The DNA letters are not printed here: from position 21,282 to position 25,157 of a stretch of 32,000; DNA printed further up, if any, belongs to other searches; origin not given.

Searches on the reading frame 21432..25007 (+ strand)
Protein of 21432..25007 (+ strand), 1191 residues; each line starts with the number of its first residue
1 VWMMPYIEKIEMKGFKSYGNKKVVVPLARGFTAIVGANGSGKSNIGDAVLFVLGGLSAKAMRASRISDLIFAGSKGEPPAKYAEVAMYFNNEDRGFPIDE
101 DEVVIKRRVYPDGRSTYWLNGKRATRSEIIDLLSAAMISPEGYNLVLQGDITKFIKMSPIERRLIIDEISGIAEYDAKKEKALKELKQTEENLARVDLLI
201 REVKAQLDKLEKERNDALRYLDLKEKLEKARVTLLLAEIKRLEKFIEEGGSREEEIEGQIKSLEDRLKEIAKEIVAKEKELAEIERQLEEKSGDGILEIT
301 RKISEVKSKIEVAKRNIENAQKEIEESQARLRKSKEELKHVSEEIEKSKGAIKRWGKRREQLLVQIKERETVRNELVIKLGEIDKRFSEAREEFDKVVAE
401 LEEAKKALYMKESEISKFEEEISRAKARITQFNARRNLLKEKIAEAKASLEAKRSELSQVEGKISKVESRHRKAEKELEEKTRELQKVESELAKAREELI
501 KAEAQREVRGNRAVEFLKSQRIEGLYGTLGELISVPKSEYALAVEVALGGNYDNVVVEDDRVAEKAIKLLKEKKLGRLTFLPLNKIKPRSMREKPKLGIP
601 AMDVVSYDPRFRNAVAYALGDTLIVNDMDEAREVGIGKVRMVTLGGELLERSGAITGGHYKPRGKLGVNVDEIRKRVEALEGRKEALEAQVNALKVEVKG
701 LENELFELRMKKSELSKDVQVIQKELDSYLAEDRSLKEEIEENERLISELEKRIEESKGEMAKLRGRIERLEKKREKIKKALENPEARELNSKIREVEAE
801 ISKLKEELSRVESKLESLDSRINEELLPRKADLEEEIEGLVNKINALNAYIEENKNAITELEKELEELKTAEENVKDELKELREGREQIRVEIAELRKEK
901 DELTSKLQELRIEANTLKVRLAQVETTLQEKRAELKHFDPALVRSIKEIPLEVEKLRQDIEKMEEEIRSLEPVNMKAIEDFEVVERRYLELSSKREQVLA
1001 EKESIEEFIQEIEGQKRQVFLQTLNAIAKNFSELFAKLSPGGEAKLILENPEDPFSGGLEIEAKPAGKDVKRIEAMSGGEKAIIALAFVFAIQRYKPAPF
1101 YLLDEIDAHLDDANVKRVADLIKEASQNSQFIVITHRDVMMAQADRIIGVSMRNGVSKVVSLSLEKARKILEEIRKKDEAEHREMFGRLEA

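Call 87: search_protein_families(library=pfam, proteins=[window:21432-25007:+], max_evalue=0.001)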
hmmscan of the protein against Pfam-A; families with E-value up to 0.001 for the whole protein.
window:21432-25007:+ (1191 aa): 14 families
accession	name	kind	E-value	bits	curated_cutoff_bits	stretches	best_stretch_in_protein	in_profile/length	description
PF02463.25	SMC_N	-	4.1e-72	242.6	40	1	6-1157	1-219/220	RecF/RecN/SMC N terminal domain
PF06470.18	SMC_hinge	-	3.7e-36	124.5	22.5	1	523-634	2-115/116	SMC proteins Flexible Hinge Domain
PF13304.12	AAA_21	-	1e-11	45.9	27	2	934-1140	181-302/304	AAA domain, putative AbiEii toxin, Type IV TA system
PF13476.12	AAA_23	-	1.2e-10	42.8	27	1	9-315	1-177/201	AAA domain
PF17675.6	APG6_N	-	1.7e-07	32.2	45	0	831-937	19-127/132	Apg6 coiled-coil region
PF07888.16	CALCOCO1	-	9.2e-07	28.6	36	1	678-967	62-334/496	Calcium binding and coiled-coil domain (CALCOCO1) like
PF12795.12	MscS_porin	-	1.5e-06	28.4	34.4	1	720-823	12-116/238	Mechanosensitive ion channel porin domain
PF13175.12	AAA_15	-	9.6e-06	25.9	32.1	1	6-405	2-279/374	AAA ATPase domain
PF13555.12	AAA_29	-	5.4e-05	23.3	27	1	18-55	12-48/61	P-loop containing region of AAA domain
PF10473.14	CENP-F_leu_zip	-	7.1e-05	23.3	34.5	1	835-946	17-128/140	Leucine-rich repeats of kinetochore protein Cenp-F/LEK1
PF13166.12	AAA_13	-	8.3e-05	21.9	36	0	742-938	287-470/713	AAA domain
PF19220.6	Rod_CreS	-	0.00037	20.1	100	1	665-849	24-213/359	Crescentin, rod domain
PF07889.17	DUF1664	-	0.00052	20.5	34.6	0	823-884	54-115/124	Protein of unknown function (DUF1664)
PF16326.10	ABC_tran_CTD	-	0.00067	20.3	32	1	760-818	9-67/69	ABC transporter C-terminal domain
